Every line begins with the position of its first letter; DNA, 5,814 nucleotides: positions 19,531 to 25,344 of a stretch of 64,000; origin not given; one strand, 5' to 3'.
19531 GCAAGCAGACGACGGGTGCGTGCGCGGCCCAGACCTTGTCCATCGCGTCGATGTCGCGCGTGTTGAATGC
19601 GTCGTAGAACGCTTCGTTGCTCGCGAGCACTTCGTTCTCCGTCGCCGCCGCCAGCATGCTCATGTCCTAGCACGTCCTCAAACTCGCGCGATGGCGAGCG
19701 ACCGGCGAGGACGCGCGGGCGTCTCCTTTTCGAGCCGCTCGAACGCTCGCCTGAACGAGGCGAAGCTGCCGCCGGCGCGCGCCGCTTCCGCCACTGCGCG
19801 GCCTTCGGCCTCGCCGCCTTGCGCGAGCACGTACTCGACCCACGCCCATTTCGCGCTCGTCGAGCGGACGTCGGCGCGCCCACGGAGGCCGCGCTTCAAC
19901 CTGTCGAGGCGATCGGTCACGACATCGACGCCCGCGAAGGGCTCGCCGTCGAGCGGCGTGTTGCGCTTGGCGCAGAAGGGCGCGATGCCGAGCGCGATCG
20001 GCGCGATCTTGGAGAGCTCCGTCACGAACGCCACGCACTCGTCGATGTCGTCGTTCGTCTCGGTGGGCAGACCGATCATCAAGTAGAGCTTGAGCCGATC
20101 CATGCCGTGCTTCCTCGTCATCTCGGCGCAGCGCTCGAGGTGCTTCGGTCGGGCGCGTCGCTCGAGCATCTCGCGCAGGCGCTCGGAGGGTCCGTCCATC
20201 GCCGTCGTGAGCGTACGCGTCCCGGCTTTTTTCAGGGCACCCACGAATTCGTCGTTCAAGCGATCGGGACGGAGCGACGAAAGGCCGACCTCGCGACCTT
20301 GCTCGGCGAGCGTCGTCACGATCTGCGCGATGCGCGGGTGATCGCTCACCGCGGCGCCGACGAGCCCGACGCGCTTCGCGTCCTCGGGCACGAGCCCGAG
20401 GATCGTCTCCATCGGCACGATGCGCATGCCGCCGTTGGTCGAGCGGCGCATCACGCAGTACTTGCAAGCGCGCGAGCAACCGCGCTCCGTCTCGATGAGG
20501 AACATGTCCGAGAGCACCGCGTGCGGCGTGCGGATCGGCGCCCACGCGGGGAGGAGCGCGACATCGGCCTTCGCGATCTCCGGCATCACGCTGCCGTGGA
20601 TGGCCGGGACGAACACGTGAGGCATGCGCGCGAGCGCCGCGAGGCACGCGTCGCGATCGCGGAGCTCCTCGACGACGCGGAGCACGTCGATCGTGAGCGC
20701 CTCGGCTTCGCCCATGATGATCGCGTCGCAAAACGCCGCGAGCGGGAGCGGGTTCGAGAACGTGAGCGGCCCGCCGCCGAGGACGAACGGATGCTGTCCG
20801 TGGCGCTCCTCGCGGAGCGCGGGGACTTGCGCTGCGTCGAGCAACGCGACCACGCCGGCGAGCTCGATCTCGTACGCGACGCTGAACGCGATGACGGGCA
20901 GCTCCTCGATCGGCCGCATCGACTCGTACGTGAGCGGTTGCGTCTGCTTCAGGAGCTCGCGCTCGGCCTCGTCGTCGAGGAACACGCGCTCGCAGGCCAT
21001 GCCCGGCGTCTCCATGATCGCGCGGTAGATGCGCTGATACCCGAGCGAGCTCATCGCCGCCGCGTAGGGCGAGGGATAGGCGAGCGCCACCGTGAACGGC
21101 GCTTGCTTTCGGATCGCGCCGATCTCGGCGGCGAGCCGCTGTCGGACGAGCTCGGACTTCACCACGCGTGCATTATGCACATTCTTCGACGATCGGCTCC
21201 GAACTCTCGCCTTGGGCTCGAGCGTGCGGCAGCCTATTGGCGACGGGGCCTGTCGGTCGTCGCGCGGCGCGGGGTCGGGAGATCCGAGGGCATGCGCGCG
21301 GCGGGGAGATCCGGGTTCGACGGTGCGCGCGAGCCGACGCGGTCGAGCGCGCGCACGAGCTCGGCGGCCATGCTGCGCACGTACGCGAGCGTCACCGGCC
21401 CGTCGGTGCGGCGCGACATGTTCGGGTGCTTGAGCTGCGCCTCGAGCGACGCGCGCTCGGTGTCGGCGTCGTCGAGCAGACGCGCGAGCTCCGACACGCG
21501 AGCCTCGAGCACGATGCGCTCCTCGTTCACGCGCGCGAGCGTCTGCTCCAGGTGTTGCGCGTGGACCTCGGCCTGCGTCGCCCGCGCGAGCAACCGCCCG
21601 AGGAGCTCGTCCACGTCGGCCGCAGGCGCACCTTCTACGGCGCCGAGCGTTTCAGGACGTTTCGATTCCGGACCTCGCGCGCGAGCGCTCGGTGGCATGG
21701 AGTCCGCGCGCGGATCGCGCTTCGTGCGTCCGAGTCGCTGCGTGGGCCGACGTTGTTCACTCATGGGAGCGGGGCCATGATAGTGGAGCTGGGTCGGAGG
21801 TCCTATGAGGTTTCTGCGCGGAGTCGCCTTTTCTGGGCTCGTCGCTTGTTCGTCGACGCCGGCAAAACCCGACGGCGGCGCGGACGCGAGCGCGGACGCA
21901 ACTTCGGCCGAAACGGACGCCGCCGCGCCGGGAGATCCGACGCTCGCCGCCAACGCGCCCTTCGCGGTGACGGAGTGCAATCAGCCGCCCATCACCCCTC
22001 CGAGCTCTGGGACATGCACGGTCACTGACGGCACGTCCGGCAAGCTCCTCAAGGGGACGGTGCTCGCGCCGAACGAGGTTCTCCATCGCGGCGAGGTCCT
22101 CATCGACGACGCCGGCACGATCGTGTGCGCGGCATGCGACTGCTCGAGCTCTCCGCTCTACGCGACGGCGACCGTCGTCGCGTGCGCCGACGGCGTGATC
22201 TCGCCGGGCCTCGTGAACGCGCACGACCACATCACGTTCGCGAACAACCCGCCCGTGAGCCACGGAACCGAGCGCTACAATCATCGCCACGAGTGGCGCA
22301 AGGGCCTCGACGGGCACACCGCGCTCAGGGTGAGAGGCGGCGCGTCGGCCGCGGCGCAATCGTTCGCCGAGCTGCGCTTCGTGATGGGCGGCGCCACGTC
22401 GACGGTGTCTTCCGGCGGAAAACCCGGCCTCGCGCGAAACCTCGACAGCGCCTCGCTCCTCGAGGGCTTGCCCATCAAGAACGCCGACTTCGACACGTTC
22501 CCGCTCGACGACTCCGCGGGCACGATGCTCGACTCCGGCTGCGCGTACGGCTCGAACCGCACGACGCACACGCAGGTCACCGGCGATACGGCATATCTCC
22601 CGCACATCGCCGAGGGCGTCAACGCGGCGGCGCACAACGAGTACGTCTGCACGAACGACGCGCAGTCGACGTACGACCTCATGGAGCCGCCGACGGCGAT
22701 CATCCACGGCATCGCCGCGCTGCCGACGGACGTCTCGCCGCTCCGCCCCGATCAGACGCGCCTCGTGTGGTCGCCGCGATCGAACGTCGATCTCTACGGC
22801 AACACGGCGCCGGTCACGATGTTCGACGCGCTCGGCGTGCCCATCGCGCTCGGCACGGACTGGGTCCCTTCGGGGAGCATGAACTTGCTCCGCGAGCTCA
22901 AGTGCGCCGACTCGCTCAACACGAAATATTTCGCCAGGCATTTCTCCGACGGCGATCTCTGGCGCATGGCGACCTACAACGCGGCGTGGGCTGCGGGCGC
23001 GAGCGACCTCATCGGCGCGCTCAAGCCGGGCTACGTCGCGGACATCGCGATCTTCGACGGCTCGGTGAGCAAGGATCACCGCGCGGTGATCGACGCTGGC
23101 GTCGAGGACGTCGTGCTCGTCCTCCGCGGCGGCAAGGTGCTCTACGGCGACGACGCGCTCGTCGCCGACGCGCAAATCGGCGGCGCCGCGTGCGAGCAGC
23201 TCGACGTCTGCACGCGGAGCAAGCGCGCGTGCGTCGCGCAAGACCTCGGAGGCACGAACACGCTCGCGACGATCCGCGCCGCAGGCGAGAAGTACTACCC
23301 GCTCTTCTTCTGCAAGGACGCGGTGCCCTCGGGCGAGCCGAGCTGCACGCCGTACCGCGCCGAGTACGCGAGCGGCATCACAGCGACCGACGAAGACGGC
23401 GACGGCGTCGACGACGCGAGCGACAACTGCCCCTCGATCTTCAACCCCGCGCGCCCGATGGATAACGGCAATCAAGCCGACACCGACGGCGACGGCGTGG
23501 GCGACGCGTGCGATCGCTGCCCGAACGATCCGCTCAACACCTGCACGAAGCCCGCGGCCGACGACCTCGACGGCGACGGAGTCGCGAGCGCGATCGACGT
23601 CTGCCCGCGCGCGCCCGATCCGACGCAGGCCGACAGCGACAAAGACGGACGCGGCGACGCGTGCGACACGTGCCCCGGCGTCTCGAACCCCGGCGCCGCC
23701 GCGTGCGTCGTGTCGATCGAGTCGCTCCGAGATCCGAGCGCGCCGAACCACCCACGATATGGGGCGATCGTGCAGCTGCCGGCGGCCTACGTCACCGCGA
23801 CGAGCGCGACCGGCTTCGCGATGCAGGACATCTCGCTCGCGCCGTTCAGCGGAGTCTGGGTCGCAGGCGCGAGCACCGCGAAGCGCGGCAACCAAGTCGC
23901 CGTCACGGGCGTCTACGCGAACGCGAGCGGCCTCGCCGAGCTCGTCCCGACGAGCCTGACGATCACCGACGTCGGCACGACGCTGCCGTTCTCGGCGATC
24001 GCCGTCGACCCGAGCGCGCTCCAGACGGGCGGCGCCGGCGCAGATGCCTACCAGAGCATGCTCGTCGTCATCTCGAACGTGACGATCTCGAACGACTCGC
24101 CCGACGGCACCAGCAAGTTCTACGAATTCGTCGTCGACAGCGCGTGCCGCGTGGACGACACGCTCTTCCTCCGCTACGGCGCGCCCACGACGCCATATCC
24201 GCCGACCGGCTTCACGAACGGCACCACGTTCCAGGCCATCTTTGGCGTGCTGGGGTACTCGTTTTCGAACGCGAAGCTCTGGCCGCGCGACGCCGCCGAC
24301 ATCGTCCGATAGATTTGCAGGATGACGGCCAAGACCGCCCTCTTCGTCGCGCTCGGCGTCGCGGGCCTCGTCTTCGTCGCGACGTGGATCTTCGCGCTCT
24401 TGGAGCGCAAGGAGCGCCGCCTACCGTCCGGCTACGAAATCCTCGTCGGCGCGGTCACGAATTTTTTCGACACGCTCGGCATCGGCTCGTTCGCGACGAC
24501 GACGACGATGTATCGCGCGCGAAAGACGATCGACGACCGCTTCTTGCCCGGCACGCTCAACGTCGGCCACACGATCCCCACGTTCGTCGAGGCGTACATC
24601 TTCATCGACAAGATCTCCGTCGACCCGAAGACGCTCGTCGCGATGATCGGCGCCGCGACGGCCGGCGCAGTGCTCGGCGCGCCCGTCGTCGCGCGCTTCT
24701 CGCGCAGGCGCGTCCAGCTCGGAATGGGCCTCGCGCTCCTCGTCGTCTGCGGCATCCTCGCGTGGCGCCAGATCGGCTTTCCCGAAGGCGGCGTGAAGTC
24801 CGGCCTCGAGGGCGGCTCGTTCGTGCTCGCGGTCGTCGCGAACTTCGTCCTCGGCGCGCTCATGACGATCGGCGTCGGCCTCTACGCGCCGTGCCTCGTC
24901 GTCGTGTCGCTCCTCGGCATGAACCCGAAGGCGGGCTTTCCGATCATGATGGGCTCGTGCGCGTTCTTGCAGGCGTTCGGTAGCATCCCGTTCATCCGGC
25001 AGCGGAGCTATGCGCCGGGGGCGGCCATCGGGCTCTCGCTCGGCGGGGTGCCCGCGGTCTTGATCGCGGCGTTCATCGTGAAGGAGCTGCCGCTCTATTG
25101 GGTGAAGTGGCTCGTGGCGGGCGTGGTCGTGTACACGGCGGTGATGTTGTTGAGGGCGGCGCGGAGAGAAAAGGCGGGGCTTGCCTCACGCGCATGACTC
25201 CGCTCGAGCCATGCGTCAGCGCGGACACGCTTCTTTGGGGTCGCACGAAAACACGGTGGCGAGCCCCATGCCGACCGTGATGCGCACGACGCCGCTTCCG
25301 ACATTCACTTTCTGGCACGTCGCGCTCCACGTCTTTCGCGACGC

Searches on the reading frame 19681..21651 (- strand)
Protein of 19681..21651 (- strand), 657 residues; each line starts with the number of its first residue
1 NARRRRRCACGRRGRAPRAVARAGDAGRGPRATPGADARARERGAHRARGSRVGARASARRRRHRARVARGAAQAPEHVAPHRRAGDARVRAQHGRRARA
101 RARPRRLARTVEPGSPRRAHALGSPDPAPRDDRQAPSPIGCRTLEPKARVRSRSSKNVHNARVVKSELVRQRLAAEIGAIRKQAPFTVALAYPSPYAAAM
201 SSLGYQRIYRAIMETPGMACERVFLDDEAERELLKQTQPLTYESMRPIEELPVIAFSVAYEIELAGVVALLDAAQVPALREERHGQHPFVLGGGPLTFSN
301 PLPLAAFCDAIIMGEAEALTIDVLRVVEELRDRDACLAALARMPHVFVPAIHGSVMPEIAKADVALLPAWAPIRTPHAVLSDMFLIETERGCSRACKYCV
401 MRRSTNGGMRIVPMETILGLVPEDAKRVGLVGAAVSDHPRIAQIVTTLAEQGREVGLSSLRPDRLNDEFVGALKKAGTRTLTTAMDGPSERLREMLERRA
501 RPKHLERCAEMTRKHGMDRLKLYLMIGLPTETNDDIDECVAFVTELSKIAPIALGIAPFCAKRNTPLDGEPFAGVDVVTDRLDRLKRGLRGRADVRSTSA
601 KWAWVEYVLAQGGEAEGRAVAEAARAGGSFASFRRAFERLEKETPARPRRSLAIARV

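Call 13: search_protein_families(library=pfam, proteins=[window:19681-21651:-], max_evalue=0.001)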
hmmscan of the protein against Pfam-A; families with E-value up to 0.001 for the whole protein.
window:19681-21651:- (657 aa): 2 families
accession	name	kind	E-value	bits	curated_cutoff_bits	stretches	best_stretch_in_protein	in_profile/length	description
PF19864.5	Radical_SAM_N2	-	2.3e-35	121.7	29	1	204-349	1-151/151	Radical SAM proteins, N-terminal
PF04055.27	Radical_SAM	-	2.6e-18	67.2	29.5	1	390-542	5-165/166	Radical SAM superfamily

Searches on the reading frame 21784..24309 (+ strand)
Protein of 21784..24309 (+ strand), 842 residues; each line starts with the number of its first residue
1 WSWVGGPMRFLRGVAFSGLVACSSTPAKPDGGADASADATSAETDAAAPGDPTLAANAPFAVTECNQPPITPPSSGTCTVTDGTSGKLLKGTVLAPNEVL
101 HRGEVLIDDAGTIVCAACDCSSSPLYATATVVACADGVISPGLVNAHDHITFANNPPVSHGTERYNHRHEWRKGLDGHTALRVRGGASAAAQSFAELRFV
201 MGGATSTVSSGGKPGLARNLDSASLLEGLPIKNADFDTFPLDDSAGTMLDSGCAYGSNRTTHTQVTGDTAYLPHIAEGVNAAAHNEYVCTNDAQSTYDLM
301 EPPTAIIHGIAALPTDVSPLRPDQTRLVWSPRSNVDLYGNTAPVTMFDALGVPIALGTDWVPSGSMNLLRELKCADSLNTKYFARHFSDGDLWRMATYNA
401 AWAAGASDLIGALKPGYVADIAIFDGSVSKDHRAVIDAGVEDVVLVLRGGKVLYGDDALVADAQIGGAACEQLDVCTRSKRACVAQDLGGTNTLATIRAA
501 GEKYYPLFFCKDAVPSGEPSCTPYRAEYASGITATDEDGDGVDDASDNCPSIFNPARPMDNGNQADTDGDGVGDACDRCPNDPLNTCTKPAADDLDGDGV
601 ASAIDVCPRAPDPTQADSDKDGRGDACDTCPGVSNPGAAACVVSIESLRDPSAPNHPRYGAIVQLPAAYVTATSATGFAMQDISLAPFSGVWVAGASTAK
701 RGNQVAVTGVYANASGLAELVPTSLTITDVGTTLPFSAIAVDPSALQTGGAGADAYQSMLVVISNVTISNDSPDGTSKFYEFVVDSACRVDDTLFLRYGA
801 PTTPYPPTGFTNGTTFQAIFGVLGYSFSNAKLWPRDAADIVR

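Call 12: search_protein_families(library=pfam, proteins=[window:21784-24309:+], max_evalue=0.001)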
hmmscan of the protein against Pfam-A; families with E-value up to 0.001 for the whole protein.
window:21784-24309:+ (842 aa): 3 families
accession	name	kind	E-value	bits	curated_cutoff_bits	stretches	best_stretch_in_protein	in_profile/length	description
PF01979.26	Amidohydro_1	-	2.2e-12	47.3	25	1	283-452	165-344/345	Amidohydrolase family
PF02412.23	TSP_3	-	4.3e-12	45.9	25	2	535-556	14-35/36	Thrombospondin type 3 repeat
PF07969.17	Amidohydro_3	-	3.1e-09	37.3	29.7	1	340-454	355-472/472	Amidohydrolase family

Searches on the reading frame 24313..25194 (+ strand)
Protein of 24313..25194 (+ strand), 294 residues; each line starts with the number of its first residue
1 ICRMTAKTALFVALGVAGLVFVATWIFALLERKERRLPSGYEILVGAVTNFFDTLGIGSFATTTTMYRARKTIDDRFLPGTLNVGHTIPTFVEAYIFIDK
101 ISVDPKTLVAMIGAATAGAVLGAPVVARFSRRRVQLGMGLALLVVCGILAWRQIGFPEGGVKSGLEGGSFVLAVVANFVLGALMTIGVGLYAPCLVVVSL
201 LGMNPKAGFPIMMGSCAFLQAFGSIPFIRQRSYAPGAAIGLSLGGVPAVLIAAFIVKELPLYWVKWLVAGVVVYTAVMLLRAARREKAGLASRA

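Call 12: search_protein_families(library=pfam, proteins=[window:24313-25194:+], max_evalue=0.001)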
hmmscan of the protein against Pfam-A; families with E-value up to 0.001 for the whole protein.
window:24313-25194:+ (294 aa): 2 families
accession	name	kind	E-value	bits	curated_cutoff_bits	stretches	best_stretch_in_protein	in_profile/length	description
PF01925.25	TauE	-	1.5e-11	44.8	32.6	2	10-146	92-234/237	Sulfite exporter TauE/SafE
PF13055.11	DUF3917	-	0.0002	22.2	25.1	0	75-119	9-53/71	Protein of unknown function (DUF3917)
